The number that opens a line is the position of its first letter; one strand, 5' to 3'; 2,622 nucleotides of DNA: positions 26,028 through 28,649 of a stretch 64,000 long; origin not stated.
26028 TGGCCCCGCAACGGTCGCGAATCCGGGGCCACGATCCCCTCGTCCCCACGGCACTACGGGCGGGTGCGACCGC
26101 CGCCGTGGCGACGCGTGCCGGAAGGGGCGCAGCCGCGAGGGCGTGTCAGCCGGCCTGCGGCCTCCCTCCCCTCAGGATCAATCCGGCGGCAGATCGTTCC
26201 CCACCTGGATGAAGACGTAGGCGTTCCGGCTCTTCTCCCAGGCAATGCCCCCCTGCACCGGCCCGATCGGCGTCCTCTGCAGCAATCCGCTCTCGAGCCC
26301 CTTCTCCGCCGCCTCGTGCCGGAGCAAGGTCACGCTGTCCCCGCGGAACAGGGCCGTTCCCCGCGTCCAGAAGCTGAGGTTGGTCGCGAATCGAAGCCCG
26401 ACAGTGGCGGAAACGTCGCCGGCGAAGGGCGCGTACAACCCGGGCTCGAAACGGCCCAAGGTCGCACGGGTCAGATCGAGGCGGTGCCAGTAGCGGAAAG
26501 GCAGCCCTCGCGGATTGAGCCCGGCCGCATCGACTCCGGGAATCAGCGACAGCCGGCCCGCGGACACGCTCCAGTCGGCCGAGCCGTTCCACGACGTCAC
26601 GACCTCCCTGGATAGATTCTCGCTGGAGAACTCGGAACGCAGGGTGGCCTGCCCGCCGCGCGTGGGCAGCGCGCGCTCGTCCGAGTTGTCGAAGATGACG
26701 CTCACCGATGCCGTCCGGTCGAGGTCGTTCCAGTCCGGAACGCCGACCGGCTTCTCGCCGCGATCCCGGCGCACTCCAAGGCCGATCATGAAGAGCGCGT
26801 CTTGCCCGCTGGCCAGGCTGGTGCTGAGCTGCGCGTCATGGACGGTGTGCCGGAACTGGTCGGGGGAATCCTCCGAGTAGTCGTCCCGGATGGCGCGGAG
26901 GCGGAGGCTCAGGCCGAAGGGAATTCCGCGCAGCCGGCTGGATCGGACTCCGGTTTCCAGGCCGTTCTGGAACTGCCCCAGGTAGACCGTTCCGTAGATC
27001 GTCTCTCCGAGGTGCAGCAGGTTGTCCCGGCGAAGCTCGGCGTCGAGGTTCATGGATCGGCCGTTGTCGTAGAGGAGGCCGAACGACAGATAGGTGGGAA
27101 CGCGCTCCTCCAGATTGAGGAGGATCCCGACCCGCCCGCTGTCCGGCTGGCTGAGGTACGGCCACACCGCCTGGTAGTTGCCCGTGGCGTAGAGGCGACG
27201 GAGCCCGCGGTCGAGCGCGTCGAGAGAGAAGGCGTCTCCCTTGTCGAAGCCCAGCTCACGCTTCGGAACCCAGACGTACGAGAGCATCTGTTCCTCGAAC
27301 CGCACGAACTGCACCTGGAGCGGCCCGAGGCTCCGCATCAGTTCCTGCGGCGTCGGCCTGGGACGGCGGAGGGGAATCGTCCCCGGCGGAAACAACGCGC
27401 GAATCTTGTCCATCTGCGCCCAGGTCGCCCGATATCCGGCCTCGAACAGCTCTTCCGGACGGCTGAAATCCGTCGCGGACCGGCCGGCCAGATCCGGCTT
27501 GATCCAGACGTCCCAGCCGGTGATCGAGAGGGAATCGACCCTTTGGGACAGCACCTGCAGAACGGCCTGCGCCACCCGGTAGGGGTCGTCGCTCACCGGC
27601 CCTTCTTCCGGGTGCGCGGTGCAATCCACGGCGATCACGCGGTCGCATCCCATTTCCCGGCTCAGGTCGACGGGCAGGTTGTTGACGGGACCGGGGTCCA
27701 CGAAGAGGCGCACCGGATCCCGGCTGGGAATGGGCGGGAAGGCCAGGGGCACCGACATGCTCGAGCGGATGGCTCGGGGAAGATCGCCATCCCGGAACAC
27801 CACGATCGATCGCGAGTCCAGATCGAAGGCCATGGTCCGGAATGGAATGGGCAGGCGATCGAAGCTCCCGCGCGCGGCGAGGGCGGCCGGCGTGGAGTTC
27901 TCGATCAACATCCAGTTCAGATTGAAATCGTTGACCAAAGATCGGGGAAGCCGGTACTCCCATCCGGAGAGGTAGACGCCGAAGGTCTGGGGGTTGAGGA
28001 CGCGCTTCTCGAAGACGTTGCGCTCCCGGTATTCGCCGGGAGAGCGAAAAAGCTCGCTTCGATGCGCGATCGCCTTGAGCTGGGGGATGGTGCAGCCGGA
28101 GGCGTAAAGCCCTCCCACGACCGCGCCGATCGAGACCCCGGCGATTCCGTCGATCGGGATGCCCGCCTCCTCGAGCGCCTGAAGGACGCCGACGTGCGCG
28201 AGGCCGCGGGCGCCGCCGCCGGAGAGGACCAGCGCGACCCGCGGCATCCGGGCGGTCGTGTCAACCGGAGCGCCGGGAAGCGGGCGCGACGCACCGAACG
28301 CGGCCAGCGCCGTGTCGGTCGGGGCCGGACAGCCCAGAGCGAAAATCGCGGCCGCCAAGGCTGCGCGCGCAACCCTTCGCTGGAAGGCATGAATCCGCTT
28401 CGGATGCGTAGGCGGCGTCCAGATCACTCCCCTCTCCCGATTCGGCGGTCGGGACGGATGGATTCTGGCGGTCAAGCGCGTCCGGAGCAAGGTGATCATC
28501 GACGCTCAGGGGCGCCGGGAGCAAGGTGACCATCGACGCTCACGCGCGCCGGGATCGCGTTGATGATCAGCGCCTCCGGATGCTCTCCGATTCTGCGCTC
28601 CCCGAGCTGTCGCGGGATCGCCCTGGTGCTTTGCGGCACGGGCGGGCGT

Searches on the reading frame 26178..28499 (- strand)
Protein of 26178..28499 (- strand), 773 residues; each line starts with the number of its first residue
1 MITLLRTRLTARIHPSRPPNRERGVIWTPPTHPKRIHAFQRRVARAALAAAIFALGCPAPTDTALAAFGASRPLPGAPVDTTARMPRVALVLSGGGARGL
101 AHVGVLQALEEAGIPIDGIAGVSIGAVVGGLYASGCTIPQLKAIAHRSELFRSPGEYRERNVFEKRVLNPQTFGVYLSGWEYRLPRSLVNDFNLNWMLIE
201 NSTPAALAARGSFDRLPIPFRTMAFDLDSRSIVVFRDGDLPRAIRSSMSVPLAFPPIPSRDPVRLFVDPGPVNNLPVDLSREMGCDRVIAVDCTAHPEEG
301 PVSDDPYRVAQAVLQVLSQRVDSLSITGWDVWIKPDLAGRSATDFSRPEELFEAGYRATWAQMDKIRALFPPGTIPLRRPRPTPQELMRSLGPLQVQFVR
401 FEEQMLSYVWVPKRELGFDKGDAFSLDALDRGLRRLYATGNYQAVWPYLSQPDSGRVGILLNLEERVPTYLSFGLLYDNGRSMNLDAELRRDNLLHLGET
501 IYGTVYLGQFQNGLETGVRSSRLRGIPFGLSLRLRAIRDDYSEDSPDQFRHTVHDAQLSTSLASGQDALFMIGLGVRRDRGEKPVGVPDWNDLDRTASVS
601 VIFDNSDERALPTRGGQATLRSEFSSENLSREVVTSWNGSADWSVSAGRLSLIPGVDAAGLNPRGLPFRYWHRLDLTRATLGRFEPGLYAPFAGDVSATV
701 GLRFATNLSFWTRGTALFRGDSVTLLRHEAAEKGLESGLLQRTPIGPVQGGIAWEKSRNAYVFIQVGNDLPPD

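Call 12: search_protein_families(library=pfam, proteins=[window:26178-28499:-], max_evalue=0.01)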
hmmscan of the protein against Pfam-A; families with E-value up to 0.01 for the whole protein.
window:26178-28499:- (773 aa): 1 family
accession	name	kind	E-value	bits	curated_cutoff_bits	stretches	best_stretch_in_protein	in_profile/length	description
PF01734.28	Patatin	-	5.8e-23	82.5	27.7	1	90-278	1-188/191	Patatin-like phospholipase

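Call 47: find_homologous_proteins(query=window:26181-28499:-, max_evalue=1e-30)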
Query window:26181-28499:- (773 aa): 3836 proteins with E <= 1e-30 among 8000 candidates; the best 120 are listed.
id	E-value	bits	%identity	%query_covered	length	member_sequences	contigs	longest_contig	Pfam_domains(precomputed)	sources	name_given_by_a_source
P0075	0.0e+0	1709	100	97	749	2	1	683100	PF01734.28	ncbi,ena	-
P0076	1.0e-240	819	55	89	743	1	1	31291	PF01734.28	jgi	jgi:NTE family protein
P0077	2.2e-233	795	54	89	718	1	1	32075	PF01734.28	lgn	-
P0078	1.2e-232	792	54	89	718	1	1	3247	PF01734.28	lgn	-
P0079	6.2e-229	780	52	88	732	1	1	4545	PF01734.28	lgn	-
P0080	1.1e-227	776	52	92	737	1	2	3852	PF01734.28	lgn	-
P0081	5.4e-225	767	52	88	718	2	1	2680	PF01734.28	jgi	-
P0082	7.0e-225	767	53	91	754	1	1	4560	PF01734.28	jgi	jgi:predicted acylesterase/phospholipase RssA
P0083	4.4e-222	757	53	89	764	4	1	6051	PF01734.28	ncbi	-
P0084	4.7e-221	754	53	89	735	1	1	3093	PF01734.28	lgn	-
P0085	2.3e-220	752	52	89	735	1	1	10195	PF01734.28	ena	-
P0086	2.0e-218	745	52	89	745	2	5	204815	PF01734.28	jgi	jgi:predicted acylesterase/phospholipase RssA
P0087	8.0e-218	743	52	90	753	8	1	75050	PF01734.28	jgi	jgi:predicted acylesterase/phospholipase RssA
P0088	8.1e-217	740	52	90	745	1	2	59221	PF01734.28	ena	-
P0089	1.5e-215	736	52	91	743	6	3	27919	PF01734.28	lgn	-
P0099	1.4e-182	627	48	89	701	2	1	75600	PF01734.28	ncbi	ncbi:MAG: patatin-like phospholipase family protein [Candidatus Eisenbacteria bacterium]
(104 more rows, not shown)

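Call 48: find_encoding_contigs(protein=P0076, flank=10000, max_places=2)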
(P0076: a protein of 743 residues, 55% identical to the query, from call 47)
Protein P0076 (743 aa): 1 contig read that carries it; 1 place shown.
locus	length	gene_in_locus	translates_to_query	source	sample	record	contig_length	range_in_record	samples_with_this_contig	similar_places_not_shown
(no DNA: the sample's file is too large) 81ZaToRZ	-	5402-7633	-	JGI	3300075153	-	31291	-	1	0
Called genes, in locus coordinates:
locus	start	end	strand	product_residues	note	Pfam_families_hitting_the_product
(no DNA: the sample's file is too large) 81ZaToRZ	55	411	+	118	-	PF14489:QueF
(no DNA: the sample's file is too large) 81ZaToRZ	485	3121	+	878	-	PF02384:N6_Mtase (faint), PF01170:UPF0020 (weak), PF20473:MmeI_Mtase (weak), PF07669:Eco57I, PF12950:TaqI_C (weak)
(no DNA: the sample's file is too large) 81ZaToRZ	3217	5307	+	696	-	PF00676:E1_dh, PF02775:TPP_enzyme_C, PF02779:Transket_pyr, PF02780:Transketolase_C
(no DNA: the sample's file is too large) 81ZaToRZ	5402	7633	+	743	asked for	PF01734:Patatin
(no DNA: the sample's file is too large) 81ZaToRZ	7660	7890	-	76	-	-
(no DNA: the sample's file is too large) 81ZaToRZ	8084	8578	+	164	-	-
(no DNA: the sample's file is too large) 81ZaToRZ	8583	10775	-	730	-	PF13231:PMT_2, PF14559:TPR_19 (weak), PF23914:TPR_CcmH_CycH, PF14559:TPR_19, PF13371:TPR_9, PF13432:TPR_16, PF07719:TPR_2, PF14559:TPR_19, +12 more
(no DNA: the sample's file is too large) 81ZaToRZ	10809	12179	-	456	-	PF00291:PALP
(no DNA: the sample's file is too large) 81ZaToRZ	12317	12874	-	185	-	PF08207:EFP_N, PF01132:EFP, PF09285:Elong-fact-P_C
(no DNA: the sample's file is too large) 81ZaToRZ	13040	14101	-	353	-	PF08279:HTH_11 (weak), PF13280:WYL, PF25583:WCX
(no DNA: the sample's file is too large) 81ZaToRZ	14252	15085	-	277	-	PF03976:PPK2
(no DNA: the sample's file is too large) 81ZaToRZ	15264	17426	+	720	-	PF13424:TPR_12 (faint), PF07719:TPR_2 (faint), PF13431:TPR_17 (faint), PF13432:TPR_16 (faint), PF00515:TPR_1 (faint), PF13181:TPR_8 (faint), PF13428:TPR_14 (faint), PF14559:TPR_19 (weak), +1 more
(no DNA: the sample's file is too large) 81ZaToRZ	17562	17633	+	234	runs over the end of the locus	PF04298:Zn_peptidase_2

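Call 49: find_encoding_contigs(protein=P0077, flank=10000, max_places=2)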
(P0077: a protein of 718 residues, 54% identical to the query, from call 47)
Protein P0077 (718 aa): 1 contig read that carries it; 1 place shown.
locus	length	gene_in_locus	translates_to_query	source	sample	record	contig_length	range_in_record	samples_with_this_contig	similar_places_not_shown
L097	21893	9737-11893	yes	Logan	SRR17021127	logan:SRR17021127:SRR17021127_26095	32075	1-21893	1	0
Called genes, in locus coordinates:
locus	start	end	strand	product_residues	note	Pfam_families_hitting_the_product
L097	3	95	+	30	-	?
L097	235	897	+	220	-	PF04264:YceI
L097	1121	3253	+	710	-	PF00676:E1_dh, PF02775:TPP_enzyme_C, PF02779:Transket_pyr, PF02780:Transketolase_C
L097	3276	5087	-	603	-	PF01839:FG-GAP (faint), PF13517:FG-GAP_3, PF25292:Beta-prop_CGLA (faint), PF13517:FG-GAP_3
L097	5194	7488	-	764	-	PF25852:DUF6242_C (faint), PF02012:BNR (faint), PF15902:Sortilin-Vps10 (faint), PF14870:PSII_BNR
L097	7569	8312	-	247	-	PF00756:Esterase (weak), PF00561:Abhydrolase_1 (weak)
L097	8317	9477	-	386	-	PF02786:CPSase_L_D2 (weak), PF13535:ATP-grasp_4 (faint)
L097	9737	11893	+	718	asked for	PF01734:Patatin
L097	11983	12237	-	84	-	-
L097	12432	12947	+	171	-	-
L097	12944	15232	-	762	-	PF13231:PMT_2 (weak), PF13428:TPR_14 (weak), PF13432:TPR_16, PF13424:TPR_12, PF13428:TPR_14, PF13432:TPR_16, PF14559:TPR_19, PF00515:TPR_1, +13 more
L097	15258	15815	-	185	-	PF08207:EFP_N, PF01132:EFP, PF09285:Elong-fact-P_C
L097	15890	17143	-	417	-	PF13280:WYL, PF25583:WCX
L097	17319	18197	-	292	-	PF03976:PPK2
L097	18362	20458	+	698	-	PF13424:TPR_12 (faint), PF07719:TPR_2 (faint), PF13428:TPR_14 (faint), PF13431:TPR_17 (faint), PF13432:TPR_16, PF14559:TPR_19 (weak), PF23914:TPR_CcmH_CycH (weak), PF13432:TPR_16, +9 more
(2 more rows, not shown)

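Call 50: find_encoding_contigs(protein=P0075, flank=10000, max_places=4)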
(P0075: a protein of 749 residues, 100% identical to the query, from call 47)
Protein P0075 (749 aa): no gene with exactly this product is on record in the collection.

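Call 76: find_encoding_contigs(protein=P0086, flank=6000, max_places=2)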
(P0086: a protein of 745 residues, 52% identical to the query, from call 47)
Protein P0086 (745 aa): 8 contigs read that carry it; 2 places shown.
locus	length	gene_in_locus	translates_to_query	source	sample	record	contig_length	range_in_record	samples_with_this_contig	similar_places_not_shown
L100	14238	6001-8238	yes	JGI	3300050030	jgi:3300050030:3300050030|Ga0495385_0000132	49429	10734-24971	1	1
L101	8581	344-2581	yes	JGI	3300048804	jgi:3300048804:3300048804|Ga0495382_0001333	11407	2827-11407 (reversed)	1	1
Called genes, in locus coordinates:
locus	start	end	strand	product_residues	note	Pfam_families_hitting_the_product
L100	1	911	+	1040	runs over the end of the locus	PF05228:CHASE4, PF00512:HisKA, PF02518:HATPase_c, PF00072:Response_reg, PF01627:Hpt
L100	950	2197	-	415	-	PF00266:Aminotran_5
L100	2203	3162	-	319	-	PF01592:NifU_N, PF04324:Fer2_BFD, PF01106:NifU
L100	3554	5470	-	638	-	PF07973:tRNA_SAD, PF00587:tRNA-synt_2b, PF03129:HGTP_anticodon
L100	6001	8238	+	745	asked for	PF01734:Patatin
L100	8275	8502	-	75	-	-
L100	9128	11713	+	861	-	PF00675:Peptidase_M16, PF05193:Peptidase_M16_C, PF00675:Peptidase_M16, PF05193:Peptidase_M16_C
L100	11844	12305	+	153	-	-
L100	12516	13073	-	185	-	PF08207:EFP_N, PF01132:EFP, PF09285:Elong-fact-P_C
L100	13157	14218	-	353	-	PF08279:HTH_11 (faint), PF13280:WYL, PF25583:WCX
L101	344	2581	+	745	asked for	PF01734:Patatin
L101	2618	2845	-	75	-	-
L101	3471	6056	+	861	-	PF00675:Peptidase_M16, PF05193:Peptidase_M16_C, PF00675:Peptidase_M16, PF05193:Peptidase_M16_C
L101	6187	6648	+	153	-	-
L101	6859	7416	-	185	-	PF08207:EFP_N, PF01132:EFP, PF09285:Elong-fact-P_C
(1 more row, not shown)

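Call 77: find_encoding_contigs(protein=P0099, flank=6000, max_places=2)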
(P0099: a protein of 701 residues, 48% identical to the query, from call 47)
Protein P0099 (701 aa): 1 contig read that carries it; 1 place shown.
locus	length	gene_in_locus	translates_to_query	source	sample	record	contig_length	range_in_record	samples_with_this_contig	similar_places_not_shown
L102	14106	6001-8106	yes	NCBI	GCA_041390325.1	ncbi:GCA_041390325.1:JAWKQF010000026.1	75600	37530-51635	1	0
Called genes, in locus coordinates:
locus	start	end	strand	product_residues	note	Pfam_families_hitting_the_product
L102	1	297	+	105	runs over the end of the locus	-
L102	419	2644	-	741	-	PF04551:GcpE, PF26540:GcpE_C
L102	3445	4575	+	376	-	PF00266:Aminotran_5, PF01212:Beta_elim_lyase (weak)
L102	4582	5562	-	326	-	PF03576:Peptidase_S58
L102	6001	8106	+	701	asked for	PF01734:Patatin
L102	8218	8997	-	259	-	PF00149:Metallophos, PF12850:Metallophos_2 (faint)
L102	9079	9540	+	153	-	-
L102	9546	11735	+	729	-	PF04879:Molybdop_Fe4S4, PF00384:Molybdopterin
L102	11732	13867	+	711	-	PF24575:TPR_Slam (faint), PF00515:TPR_1 (faint), PF07719:TPR_2 (faint), PF13176:TPR_7 (faint), PF13181:TPR_8 (faint), PF13432:TPR_16 (weak), PF14559:TPR_19 (weak), PF13432:TPR_16 (weak), +6 more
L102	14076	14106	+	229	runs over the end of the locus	PF04298:Zn_peptidase_2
